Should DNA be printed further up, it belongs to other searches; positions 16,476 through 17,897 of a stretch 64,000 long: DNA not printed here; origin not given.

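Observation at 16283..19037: Compact putative RiPP locus: Cys/Asp-rich precursor-like peptide, HExxH protein and radical-SAM/SPASM maturase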

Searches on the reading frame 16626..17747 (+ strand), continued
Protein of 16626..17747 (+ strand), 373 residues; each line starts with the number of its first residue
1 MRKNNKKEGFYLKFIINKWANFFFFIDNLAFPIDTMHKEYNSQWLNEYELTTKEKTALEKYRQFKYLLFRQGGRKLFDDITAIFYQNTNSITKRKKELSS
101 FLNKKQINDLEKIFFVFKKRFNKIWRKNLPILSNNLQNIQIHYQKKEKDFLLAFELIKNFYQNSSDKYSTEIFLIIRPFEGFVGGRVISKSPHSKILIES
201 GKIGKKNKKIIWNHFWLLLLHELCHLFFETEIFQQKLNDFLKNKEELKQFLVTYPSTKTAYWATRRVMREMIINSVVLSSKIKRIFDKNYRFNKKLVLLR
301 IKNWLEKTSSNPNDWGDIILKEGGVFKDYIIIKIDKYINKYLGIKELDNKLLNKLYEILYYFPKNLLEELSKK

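Call 79: fold_search(model_id=the predicted structure, library=pdb)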
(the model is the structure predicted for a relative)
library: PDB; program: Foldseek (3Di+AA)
matches with E <= 10: 45; with E <= 0.001: 0
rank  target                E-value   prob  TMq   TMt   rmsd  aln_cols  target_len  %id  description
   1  7xyo_B                3.1e-01  0.11  0.15  0.12  15.6       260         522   10  Crystal Structure of a M61 aminopeptidase family member from Myxococcus fulvus (released 2023-06-07)
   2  8y1p                  1.0e+00  0.06  0.12  0.03  23.6       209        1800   10  Cryo-EM structure of human ABCA7 in DOPS-bound state (released 2025-02-12)
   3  5xub_B                1.3e+00  0.09  0.11  0.23  19.0       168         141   11  The citrate-bound trimer of chemoreceptor MCP2201 ligand binding domain (released 2018-06-27)
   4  8bsb_A                1.7e+00  0.08  0.10  0.21  18.8       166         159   11  Vc1313-LBD bound to D-lysine (released 2023-06-07)
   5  6i7k                  2.1e+00  0.06  0.17  0.19  22.3       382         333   10  Crystal structure of monomeric FICD mutant L258D complexed with MgATP (released 2019-09-25)
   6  8bsb_B                2.3e+00  0.06  0.10  0.21  19.7       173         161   13  Vc1313-LBD bound to D-lysine (released 2023-06-07)
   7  3gbo                  3.0e+00  0.10  0.10  0.17   5.5        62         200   22  Crystal structure of BmooMPalpha-I, a non-hemorrhagic metalloproteinase isolated from Bothrops moojeni snake venom (released 2009-09-22)
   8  8bsa_A                3.2e+00  0.06  0.10  0.21  18.3       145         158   12  Vc1313-LBD bound to D-arginine (released 2023-06-07)
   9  7lkp_A                3.5e+00  0.03  0.11  0.03  20.8       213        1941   12  Structure of ATP-free human ABCA4 (released 2021-03-03)
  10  4i9e_A                3.8e+00  0.02  0.14  0.14  21.6       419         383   11  Crystal structure of Aspartyl phosphate phosphatase F from Bacillus subtilis (released 2013-11-20)
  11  7rut_B                4.0e+00  0.06  0.12  0.19  11.7       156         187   11  Structure of Human ATP:Cobalamin Adenosyltransferase R190C bound to ATP (released 2021-11-24)
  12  9kup_B                4.2e+00  0.06  0.11  0.23  14.8       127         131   12  Crystal structure of MCP2201LBD (released 2025-10-22)
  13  7o6e_A                4.4e+00  0.02  0.08  0.13  18.6       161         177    9  2.12 A cryo-EM structure of Mycobacterium tuberculosis Ferritin (released 2021-05-19)
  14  8ee6_A                4.4e+00  0.02  0.11  0.03  20.8       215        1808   10  Cryo-EM Structure of human ABCA7 in PE/Ch nanodiscs (released 2022-12-21)
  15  6stj_D                4.9e+00  0.05  0.12  0.24  11.9       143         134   15  Selective Affimers Recognize BCL-2 Family Proteins Through Non-Canonical Structural Motifs (released 2020-09-30)
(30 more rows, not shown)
